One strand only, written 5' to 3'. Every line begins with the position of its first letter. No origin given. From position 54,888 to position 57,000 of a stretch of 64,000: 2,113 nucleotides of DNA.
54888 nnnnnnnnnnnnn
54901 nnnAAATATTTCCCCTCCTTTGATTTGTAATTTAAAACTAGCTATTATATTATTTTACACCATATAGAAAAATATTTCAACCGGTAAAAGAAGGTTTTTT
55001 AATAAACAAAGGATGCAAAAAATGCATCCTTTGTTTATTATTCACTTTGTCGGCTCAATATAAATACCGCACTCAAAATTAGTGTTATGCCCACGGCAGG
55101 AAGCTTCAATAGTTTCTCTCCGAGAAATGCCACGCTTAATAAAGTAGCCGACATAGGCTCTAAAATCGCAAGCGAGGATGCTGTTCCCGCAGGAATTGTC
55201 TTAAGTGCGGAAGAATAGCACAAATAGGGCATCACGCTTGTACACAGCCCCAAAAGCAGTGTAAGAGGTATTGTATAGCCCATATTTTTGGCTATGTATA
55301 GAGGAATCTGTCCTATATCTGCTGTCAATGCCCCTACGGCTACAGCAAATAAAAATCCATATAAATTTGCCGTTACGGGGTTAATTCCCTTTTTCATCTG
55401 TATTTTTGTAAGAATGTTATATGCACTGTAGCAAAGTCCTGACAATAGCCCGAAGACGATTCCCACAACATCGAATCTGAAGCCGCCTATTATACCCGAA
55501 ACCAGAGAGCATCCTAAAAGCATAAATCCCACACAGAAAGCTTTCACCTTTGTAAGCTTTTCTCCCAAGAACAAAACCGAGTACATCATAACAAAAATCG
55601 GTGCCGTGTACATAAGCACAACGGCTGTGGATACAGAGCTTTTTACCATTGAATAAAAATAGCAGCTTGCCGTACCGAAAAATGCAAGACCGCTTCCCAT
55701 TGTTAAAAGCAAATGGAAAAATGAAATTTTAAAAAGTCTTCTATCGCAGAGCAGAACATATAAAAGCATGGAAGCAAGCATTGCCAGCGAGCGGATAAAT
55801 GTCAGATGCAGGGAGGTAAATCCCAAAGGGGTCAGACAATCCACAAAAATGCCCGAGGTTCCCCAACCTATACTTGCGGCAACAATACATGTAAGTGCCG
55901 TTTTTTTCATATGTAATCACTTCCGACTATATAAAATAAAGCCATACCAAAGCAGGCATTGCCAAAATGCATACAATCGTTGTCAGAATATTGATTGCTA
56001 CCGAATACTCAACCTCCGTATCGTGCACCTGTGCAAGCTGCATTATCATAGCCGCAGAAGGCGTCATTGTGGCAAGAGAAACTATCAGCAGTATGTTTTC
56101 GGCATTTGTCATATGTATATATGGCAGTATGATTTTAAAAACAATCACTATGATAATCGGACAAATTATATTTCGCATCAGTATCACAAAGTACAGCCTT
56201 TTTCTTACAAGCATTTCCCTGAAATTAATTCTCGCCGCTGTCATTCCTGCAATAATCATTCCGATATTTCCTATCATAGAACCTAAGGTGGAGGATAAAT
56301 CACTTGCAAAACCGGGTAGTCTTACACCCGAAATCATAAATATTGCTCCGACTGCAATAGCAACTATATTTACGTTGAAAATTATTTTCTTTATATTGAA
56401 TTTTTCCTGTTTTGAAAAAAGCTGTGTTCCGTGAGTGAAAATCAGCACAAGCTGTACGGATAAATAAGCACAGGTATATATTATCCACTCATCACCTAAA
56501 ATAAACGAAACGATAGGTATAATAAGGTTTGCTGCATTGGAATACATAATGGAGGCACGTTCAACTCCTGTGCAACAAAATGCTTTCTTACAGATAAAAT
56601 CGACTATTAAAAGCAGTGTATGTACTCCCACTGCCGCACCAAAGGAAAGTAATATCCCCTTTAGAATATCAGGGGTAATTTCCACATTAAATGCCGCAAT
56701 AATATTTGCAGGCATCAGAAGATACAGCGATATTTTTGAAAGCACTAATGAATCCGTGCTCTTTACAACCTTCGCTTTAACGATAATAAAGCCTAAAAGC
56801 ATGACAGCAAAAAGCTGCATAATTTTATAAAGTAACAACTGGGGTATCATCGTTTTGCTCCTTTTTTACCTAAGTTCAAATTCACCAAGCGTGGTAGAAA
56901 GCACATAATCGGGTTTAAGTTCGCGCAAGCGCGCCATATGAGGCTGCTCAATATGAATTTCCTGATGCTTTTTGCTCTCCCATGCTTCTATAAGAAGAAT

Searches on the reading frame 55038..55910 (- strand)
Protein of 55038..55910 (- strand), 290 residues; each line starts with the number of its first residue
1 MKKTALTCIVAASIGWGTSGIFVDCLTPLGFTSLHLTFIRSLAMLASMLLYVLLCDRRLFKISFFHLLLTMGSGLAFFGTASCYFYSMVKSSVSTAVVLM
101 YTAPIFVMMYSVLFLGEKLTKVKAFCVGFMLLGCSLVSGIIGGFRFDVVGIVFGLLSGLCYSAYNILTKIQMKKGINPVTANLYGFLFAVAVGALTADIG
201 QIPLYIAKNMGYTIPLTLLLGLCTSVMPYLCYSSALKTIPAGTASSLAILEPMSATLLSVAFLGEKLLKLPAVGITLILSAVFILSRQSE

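Call 44: search_protein_families(library=pfam, proteins=[window:55038-55910:-], max_evalue=0.0001)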
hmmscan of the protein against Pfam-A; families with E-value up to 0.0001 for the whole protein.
window:55038-55910:- (290 aa): 2 families
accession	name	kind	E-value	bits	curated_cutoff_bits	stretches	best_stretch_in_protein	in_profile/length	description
PF00892.27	EamA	-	9e-37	126.8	28.2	2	150-286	3-134/135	EamA-like transporter family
PF03151.22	TPT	-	3.8e-07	30.2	30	1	28-284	31-289/291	Triose-phosphate Transporter family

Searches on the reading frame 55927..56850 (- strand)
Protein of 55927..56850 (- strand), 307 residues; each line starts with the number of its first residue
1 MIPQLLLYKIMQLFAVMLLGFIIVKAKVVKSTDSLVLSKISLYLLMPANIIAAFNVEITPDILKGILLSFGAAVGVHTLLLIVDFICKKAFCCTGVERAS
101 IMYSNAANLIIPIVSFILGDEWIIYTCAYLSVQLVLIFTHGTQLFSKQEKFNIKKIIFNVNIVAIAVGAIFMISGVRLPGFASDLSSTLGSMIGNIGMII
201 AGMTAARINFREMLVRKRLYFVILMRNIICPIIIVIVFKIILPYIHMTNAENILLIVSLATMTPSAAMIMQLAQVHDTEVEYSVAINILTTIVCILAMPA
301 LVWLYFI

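Call 44: search_protein_families(library=pfam, proteins=[window:55927-56850:-], max_evalue=0.0001)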
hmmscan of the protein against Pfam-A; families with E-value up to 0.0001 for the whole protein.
window:55927-56850:- (307 aa): 1 family
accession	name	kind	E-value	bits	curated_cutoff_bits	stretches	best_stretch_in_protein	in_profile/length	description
PF03547.23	Mem_trans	-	4.3e-12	45.7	25.7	1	8-149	4-151/343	Membrane transport protein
